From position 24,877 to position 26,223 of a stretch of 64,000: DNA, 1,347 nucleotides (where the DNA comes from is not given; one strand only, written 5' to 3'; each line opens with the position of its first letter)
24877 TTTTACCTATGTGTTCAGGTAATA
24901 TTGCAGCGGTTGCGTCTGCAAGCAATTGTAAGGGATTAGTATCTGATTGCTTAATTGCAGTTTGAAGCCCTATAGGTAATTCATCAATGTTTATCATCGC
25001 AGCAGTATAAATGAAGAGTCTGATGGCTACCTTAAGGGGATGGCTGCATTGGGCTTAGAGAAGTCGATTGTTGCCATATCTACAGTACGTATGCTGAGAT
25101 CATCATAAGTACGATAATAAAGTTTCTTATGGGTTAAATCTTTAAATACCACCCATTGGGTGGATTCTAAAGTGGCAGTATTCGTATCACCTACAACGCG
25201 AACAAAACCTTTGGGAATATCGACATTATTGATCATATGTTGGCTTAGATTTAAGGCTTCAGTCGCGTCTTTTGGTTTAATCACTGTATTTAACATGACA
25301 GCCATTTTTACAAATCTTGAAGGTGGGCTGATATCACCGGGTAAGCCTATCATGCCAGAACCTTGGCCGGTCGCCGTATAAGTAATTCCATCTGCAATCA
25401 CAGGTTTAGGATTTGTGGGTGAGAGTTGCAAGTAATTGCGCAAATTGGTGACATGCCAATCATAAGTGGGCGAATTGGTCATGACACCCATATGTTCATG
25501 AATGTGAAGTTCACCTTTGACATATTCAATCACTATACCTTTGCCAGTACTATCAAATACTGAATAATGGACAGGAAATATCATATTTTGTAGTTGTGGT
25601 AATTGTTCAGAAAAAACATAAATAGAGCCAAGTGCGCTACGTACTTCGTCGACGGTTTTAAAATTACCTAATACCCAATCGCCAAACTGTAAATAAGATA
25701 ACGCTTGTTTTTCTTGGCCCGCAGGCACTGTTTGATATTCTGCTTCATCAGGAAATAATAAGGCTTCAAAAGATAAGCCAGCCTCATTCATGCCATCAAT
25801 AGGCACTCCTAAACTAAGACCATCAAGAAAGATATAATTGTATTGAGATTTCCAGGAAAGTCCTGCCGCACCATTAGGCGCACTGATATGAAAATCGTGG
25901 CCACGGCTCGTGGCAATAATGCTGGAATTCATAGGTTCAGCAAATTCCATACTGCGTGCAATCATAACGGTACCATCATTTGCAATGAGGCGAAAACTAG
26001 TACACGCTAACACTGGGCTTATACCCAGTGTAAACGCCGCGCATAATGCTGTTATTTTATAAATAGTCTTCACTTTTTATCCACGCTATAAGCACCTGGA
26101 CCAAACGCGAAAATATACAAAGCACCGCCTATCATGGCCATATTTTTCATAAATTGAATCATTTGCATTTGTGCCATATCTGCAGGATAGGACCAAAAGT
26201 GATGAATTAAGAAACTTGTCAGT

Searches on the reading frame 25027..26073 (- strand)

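Call 75: search_protein_families(library=pfam, proteins=[window:25027-26073:-], max_evalue=0.01)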
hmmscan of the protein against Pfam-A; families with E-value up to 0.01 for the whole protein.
window:25027-26073:- (348 aa): 1 family
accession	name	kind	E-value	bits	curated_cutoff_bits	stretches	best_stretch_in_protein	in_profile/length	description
PF02275.23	CBAH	-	3.3e-62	211.4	20.4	1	24-337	1-307/316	Linear amide C-N hydrolases, choloylglycine hydrolase family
